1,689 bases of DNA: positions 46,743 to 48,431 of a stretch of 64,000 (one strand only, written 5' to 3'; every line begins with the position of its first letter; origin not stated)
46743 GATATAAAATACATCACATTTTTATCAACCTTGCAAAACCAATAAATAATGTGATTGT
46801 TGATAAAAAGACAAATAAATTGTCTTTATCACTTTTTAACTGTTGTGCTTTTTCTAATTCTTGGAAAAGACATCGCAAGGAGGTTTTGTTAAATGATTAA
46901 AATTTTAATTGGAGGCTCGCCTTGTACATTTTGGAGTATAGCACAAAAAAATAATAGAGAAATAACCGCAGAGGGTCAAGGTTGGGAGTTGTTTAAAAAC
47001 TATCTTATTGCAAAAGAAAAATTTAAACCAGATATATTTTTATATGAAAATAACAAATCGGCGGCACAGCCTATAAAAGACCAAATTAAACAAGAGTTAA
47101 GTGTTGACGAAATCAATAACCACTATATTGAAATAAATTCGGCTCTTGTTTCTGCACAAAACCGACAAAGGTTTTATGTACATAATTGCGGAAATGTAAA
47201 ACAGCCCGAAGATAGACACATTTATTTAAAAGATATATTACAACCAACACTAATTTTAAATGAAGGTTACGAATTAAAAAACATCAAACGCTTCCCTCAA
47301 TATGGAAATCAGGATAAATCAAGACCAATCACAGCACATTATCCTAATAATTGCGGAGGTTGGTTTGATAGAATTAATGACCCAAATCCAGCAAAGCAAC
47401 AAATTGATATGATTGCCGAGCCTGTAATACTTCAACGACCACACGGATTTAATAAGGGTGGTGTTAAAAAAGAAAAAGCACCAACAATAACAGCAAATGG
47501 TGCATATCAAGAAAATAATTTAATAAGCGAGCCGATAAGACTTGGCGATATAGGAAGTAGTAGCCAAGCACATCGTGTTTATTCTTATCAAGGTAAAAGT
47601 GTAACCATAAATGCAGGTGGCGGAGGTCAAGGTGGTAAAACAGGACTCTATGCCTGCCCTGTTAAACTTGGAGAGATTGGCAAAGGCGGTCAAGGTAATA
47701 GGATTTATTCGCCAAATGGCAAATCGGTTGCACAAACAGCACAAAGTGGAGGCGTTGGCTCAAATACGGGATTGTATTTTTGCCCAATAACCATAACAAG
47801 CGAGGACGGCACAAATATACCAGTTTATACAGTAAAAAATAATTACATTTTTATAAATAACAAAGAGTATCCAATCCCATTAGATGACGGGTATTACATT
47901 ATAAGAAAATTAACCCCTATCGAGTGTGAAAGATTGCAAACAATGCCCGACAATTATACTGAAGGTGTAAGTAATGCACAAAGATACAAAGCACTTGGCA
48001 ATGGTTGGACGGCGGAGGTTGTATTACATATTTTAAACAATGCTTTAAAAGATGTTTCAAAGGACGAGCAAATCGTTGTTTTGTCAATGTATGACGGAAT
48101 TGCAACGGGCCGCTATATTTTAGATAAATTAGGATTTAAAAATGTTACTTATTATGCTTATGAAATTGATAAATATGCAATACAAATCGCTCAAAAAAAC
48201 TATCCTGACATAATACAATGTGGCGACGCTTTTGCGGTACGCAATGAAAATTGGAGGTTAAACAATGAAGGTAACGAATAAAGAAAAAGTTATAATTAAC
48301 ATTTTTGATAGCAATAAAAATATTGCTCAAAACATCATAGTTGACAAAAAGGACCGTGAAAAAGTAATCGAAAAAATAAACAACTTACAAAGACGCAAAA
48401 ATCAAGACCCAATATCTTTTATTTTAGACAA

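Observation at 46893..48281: Circularly permuted prophage C5-cytosine methyltransferase with two tandem TRD-like repeats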

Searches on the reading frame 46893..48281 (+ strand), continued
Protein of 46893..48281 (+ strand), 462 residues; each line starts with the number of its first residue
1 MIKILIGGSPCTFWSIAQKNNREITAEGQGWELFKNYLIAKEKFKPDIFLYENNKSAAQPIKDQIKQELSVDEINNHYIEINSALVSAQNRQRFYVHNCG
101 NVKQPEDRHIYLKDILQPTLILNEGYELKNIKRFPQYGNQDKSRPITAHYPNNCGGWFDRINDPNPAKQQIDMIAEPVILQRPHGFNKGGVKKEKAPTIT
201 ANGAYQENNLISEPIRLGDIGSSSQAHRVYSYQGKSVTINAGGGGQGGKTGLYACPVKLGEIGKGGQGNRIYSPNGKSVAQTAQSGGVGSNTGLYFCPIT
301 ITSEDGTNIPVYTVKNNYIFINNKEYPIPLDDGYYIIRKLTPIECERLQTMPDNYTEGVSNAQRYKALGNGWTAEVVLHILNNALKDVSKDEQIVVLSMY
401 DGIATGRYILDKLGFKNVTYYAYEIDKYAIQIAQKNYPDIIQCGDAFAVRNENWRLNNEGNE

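Call 24: predict_structure(alignment_id=A1)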
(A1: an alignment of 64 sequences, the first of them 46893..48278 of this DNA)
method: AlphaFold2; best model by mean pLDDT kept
length: 462 residues; sequences in the alignment: 64
mean_pLDDT: 70.7   pTM: 0.68
mean pLDDT of the five models: 70.7, 68.8, 66.1, 64.3, 64.2
residues with pLDDT >= 90: 121; 70-90: 168; 50-70: 46; < 50: 127
segments of 3 or more residues with pLDDT < 50: 122-126, 181-225, 228-298, 460-462
pLDDT, mean of each block of 10 residues (from residue 1): 87 53 78 92 97 87 94 92 87 91 91 76 50 72 80 76 77 76 32 31 30 34 47 42 41 34 34 37 28 38 69 85 84 83 89 90 82 84 96 94 81 96 83 91 90 78 40
secondary structure, 60 per line:
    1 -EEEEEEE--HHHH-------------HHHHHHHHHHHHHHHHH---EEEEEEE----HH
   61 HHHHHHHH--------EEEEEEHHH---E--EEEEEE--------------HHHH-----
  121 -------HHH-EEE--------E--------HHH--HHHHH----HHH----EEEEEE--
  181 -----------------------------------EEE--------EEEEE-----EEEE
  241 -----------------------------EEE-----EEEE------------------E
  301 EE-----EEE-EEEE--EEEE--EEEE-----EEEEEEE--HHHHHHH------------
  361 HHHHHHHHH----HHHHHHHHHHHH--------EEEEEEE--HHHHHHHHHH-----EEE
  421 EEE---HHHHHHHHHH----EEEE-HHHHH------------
elements in order: E2-8 H11-14 H28-44 E48-54 H59-68 E77-82 E92-97 H112-115 E132-134 H157-161 E173-178 E216-218 E227-231 E237-240 E270-272 E278-281 E300-302 E308-310 E312-315 E318-321 E324-327 E333-339 H342-348 H361-369 H374-385 E394-400 H403-412 E418-423 H427-436 E441-444 H446-450

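Call 26: find_related_loci(query=window:46893-48278:+, collection=genome_contigs, flank=8000)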
Query window:46893-48278:+ (462 aa) in genome_contigs; peptide patterns used: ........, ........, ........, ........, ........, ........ (x = any residue, [..] = any of these).
240 stretches matched a pattern; 42 encode a relative of the query (tblastn E <= 1e-3); 42 distinct loci.
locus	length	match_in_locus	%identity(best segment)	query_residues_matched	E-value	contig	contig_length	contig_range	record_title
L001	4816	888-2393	48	1-457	1e-149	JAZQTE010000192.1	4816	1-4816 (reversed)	MAG: Acutalibacteraceae bacterium isolate T1900045192_TC20190188.MAGScoT_cleanbin_000009 SGB_5296_k141_601887, whole gen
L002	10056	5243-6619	51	1-456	1e-144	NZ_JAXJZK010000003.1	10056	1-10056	MAG: Gemmiger sp. isolate DOME_MAG_8357 8357_D0103_k141_6604, whole genome shotgun sequence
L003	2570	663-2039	50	1-456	3e-153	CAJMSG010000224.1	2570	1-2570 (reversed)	TPA_asm: uncultured bacterium isolate SRR5558298-bin.36 genome assembly, contig: NODE_22831_length_2570_cov_15.662655, w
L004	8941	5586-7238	46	1-456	5e-142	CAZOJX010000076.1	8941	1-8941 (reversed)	MAG TPA_asm: uncultured Lachnoclostridium sp. isolate SRP350583_co2_442 genome assembly, contig: NODE_11870_length_8941_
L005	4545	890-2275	52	1-456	2e-142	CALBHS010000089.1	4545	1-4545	MAG TPA_asm: uncultured Clostridia bacterium isolate SRR1747043_bin.37_CONCOCT_v1.1_MAG genome assembly, contig: ERZ8082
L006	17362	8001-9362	50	1-456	1e-139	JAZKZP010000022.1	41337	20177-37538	MAG: Eubacteriales bacterium isolate T1900045086_TC20190080.MAGScoT_cleanbin_000039 SGB_4687_k141_3269292, whole genome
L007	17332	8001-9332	51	1-462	3e-136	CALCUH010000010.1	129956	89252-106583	MAG TPA_asm: uncultured Bacteroidales bacterium isolate SRR6425797_bin.114_CONCOCT_v1.1_MAG genome assembly, contig: ERZ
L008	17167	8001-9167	51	2-455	1e-132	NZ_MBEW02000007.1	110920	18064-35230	Criibacterium bergeronii strain CCRI-22567 CCRI-22567_NODE_7_length_110920_cov_254.152, whole genome shotgun sequence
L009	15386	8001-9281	52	1-456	1e-130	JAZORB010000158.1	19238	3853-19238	MAG: Eubacteriales bacterium isolate T1900045563_YK20190257.MAGScoT_cleanbin_000033 SGB_7919_k141_24767, whole genome sh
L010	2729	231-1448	51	1-456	8e-136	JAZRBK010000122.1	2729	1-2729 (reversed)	MAG: Candidatus Scatosoma sp. isolate T1900045129_TC20190123.MAGScoT_cleanbin_000010 SGB_4873_k141_3071982, whole genome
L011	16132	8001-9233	48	1-450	5e-126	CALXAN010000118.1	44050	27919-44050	MAG: uncultured Clostridia bacterium isolate E0_RP0__bin41 genome assembly, contig: E0_RP0__k127_2336770, whole genome s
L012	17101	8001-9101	50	1-456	5e-124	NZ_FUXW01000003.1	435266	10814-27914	Butyricicoccus pullicaecorum DSM 23266, whole genome shotgun sequence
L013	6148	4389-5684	46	1-458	7e-118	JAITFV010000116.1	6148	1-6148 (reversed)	MAG: Oscillospiraceae bacterium isolate Pal332_bin19 k119_345973, whole genome shotgun sequence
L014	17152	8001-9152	45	2-456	1e-116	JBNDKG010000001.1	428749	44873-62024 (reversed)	Clostridiales Family XIII bacterium PM5-7 Ga0505174_01, whole genome shotgun sequence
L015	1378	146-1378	47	2-441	5e-119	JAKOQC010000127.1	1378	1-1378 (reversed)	MAG: bacterium isolate all_maxbin.105 k201_359956, whole genome shotgun sequence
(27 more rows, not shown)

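Call 27: fold_search(model_id=the predicted structure, library=pdb)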
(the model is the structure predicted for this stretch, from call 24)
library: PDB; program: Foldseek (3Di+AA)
matches with E <= 10: 564; with E <= 0.001: 74
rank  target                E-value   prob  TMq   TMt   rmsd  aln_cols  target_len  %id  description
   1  2uyc_A                2.7e-07  1.00  0.32  0.44  17.2       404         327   18  HhaI DNA methyltransferase R163N mutant complex with 13mer GCGC-GMGC oligonucleotide and SAH (released 2008-05-27)
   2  8tci_A                9.9e-07  1.00  0.34  0.54  12.2       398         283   14  Crystal structure of DNMT3C-DNMT3L in complex with CGG DNA (released 2024-08-14)
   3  2z6a_A                9.9e-07  1.00  0.32  0.44  16.8       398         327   18  S-Adenosyl-L-methionine-Dependent Methyl Transfer: Observable Precatalytic Intermediates during DNA Cytosine Methylati (released 2007-08-21)
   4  4onj_A                1.1e-06  1.00  0.32  0.44  11.3       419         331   16  Crystal structure of the catalytic domain of ntDRM (released 2014-06-04)
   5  2i9k_A                1.2e-06  1.00  0.34  0.46  16.6       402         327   18  Engineered Extrahelical Base Destabilization Enhances Sequence Discrimination of DNA Methyltransferase M.HhaI (released 2006-10-10)
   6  2uz4_A                1.2e-06  1.00  0.32  0.44  17.6       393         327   18  HhaI DNA methyltransferase R165N mutant complex with 13mer GCGC-GMGC oligonucleotide and SAH (released 2008-06-03)
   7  6u8p_A                1.4e-06  1.00  0.34  0.53   9.0       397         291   14  Crystal structure of DNMT3B-DNMT3L in complex with CpGpA DNA (released 2020-06-10)
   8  2z6q_A                1.5e-06  1.00  0.32  0.44  17.2       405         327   17  Ternary structure of Arg165Ala M.HhaI C5-Cytosine DNA methyltransferase with unmodified DNA and AdoHcy (released 2007-08-28)
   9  6u91_A                1.6e-06  1.00  0.34  0.53  10.8       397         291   15  Crystal structure of DNMT3B(Q772R)-DNMT3L in complex with CpGpT DNA (released 2020-06-10)
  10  1fjx_A                1.8e-06  1.00  0.32  0.44  17.6       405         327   18  STRUCTURE OF TERNARY COMPLEX OF HHAI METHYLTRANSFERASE MUTANT (T250G) IN COMPLEX WITH DNA AND ADOHCY (released 2000-12-15)
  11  2zcj_A                2.0e-06  1.00  0.33  0.45  16.7       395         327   18  Ternary structure of the Glu119Gln M.HhaI, C5-Cytosine DNA methyltransferase, with unmodified DNA and AdoHcy (released 2007-12-04)
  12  4onq_B                2.2e-06  1.00  0.34  0.47  10.0       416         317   15  Crystal structure of ntDRM E283S/R309S/F310S/Y590S/D591S mutant (released 2014-06-04)
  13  6u90_A                2.7e-06  1.00  0.35  0.55   5.0       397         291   14  Crystal structure of DNMT3B(N779A)-DNMT3L in complex with CpGpT DNA (released 2020-06-10)
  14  6w89_A                3.3e-06  1.00  0.34  0.54   9.9       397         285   14  Structure of DNMT3A (R882H) in complex with CGA DNA (released 2020-04-15)
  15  4onq_A                3.3e-06  1.00  0.35  0.47  10.2       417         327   16  Crystal structure of ntDRM E283S/R309S/F310S/Y590S/D591S mutant (released 2014-06-04)
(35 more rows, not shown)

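Call 62: predict_structure(alignment_id=A2)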
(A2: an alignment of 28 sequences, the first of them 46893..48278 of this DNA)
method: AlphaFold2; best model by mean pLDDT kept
length: 462 residues; sequences in the alignment: 28
mean_pLDDT: 54.7   pTM: 0.53
mean pLDDT of the five models: 54.7, 53.5, 53.0, 52.5, 52.1
residues with pLDDT >= 90: 62; 70-90: 106; 50-70: 54; < 50: 240
segments of 3 or more residues with pLDDT < 50: 117-303, 308-315, 317-339, 443-462
pLDDT, mean of each block of 10 residues (from residue 1): 84 65 82 88 93 86 94 91 71 87 81 47 24 34 30 32 37 26 28 27 28 23 27 26 26 26 28 29 25 31 50 46 42 42 69 76 58 79 93 88 78 89 73 76 46 41 31
secondary structure, 60 per line:
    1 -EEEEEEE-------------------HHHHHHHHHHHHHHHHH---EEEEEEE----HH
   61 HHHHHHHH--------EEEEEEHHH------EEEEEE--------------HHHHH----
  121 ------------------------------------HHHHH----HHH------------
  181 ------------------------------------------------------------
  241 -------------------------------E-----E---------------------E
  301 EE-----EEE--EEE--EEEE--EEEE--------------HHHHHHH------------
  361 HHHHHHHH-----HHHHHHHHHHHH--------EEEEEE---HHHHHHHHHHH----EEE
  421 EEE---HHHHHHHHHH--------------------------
elements in order: E2-8 H28-44 E48-54 H59-68 E77-82 E92-97 H112-116 H157-161 E300-302 E308-310 E313-315 E318-321 E324-327 H342-348 H361-368 H374-385 E394-399 H403-413 E418-423 H427-436

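Call 67: find_encoding_contigs(protein=window:46893-48281:+, flank=3000, max_places=4)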
Protein window:46893-48281:+ (462 aa): 3 contigs read that carry it; 2 places shown.
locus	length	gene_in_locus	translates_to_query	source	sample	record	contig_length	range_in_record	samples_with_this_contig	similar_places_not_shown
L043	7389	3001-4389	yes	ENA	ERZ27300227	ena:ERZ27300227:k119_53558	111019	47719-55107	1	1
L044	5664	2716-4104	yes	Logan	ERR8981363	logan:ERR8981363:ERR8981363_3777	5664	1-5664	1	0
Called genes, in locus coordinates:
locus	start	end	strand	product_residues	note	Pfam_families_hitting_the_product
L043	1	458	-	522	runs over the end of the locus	PF00239:Resolvase, PF07508:Recombinase, PF13408:Zn_ribbon_recom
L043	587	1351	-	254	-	-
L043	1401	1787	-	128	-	PF08279:HTH_11 (faint), PF13560:HTH_31, PF01381:HTH_3, PF12844:HTH_19, PF13443:HTH_26 (weak)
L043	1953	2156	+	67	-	-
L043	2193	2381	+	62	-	-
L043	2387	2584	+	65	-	-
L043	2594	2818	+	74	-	-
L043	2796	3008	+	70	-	-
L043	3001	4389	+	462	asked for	PF00145:DNA_methylase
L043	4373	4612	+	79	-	-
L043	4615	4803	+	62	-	-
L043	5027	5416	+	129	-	PF09643:YopX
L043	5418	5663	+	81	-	-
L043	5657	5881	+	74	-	-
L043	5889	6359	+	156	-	-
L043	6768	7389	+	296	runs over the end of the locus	PF23343:REP_ORF2-G2P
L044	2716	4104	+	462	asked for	PF00145:DNA_methylase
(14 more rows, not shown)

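Call 76: list_cluster_members(proteins=[P0085, P0097, P0105, P0243, P0184])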
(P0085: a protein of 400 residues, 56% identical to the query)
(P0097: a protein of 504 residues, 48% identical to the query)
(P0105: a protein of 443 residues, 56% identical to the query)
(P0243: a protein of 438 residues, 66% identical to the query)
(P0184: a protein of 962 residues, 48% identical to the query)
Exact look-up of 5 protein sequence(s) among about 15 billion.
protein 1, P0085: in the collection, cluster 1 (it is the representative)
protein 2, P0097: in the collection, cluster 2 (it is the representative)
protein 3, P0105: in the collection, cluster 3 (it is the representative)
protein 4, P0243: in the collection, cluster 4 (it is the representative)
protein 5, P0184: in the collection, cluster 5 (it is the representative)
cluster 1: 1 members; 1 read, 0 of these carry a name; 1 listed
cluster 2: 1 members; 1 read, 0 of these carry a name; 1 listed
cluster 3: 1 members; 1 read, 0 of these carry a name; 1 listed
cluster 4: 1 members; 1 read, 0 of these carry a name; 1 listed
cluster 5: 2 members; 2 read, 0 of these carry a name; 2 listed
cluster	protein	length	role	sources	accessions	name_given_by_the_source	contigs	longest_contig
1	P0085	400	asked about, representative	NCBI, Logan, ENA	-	-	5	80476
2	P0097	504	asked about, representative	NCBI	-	-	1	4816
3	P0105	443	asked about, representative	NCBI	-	-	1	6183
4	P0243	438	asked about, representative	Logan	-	-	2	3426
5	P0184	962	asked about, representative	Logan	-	-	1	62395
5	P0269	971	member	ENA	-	-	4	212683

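Call 77: get_annotated_region(hit=H1, flank=4000)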
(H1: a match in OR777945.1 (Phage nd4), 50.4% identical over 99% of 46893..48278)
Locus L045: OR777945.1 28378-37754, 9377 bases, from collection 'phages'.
description: Phage nd4, complete genome.
organism: Phage nd4 (NCBI taxid 3110883)
taxonomy: Viruses; Duplodnaviria; Heunggongvirae; Uroviricota; Caudoviricetes
host: -; source: -; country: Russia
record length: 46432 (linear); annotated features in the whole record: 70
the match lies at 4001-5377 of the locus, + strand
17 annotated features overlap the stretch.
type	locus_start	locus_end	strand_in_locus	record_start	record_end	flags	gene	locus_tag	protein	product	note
CDS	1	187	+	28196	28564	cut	-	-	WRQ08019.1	hypothetical protein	-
CDS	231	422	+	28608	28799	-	-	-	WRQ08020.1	hypothetical protein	-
CDS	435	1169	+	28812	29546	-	-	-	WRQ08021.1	hypothetical protein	-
CDS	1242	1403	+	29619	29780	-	-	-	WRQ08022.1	hypothetical protein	-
CDS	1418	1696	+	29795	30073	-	-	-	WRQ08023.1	hypothetical protein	-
CDS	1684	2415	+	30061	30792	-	-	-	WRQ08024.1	hypothetical protein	-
CDS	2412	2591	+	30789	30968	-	-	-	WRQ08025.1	hypothetical protein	-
CDS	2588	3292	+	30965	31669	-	-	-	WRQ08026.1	hypothetical protein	-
CDS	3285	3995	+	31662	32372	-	-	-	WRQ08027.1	DNA polymerase III alpha subunit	-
CDS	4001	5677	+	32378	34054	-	-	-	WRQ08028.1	hypothetical protein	-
CDS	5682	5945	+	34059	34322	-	-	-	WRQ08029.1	hypothetical protein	-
CDS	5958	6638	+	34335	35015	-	-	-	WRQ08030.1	hypothetical protein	-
CDS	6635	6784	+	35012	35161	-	-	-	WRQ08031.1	hypothetical protein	-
CDS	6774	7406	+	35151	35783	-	-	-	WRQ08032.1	hypothetical protein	-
CDS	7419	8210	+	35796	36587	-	-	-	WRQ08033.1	hypothetical protein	-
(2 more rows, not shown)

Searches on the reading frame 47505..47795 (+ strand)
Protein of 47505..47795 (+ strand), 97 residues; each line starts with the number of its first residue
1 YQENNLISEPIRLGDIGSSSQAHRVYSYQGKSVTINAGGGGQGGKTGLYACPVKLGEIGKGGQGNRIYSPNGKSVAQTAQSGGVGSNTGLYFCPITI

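Call 49: search_dna_similar(query=window:47505-47795:+, collection=phages, mode=protein, max_rows=60, max_evalue=0.001, rows=spread)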
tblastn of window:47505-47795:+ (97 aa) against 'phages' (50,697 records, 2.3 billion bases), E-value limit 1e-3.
Records with a match: 3; places in all: 3; records where one place covers at least 80% of the query: 2.
Best place of each record, by identity: 60-80% 1; <60% 2.
By first word of the organism name: Bacteriophage 2; Phage 1.
By host as written in the record: - 3.
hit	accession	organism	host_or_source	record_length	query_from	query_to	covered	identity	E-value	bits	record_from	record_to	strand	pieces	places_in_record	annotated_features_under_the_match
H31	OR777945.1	Phage nd4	-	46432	2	94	96%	44.3%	2e-12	67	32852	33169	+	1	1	hypothetical protein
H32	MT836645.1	Bacteriophage sp.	human fecal samples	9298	2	94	96%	43.4%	3e-11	63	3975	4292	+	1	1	record has no annotation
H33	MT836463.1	Bacteriophage sp.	human fecal samples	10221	61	92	33%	62.5%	4e-4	43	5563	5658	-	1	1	record has no annotation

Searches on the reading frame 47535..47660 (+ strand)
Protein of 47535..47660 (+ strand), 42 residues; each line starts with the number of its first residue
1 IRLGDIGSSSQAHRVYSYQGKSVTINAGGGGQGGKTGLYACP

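Call 65: search_solved_structures(query=A3, max_evalue=10, show_alignments=4)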
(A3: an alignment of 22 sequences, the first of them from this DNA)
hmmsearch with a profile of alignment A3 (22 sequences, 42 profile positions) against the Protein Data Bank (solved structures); distinct sequences matched with E-value up to 10: 12.
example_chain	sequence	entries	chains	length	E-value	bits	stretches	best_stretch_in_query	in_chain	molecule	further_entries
2uyc_A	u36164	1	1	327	2.9e-10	43.1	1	1-41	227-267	MODIFICATION METHYLASE HHAI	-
2z6a_A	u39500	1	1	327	2.9e-10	43.1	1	1-41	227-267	Modification methylase HhaI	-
2z6u_A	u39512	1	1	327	3e-10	43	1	1-41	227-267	Modification methylase HhaI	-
2i9k_A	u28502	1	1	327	3e-10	43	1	1-41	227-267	Modification methylase HhaI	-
2zcj_A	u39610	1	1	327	3e-10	43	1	1-41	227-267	Modification methylase HhaI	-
10mh_A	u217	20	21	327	3e-10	43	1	1-41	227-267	PROTEIN (CYTOSINE-SPECIFIC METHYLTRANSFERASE HHAI) | HaeIII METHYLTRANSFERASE | Modification methylase HhaI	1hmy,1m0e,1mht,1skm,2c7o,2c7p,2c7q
2uz4_A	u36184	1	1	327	3.1e-10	43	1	1-41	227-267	MODIFICATION METHYLASE HHAI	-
2z6q_A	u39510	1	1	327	3.2e-10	43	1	1-41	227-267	Modification methylase HhaI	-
1fjx_A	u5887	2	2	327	6.6e-09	38.7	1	1-41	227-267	HHAI DNA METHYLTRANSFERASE | MODIFICATION METHYLASE HHAI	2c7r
1svu_A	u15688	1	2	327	1.1e-08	38.1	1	1-41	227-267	Modification methylase HhaI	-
2uyh_A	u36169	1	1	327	2.5e-08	36.9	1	1-41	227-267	MODIFICATION METHYLASE HHAI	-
3gbt_A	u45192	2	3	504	0.19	14.9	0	15-29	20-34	Gluconate kinase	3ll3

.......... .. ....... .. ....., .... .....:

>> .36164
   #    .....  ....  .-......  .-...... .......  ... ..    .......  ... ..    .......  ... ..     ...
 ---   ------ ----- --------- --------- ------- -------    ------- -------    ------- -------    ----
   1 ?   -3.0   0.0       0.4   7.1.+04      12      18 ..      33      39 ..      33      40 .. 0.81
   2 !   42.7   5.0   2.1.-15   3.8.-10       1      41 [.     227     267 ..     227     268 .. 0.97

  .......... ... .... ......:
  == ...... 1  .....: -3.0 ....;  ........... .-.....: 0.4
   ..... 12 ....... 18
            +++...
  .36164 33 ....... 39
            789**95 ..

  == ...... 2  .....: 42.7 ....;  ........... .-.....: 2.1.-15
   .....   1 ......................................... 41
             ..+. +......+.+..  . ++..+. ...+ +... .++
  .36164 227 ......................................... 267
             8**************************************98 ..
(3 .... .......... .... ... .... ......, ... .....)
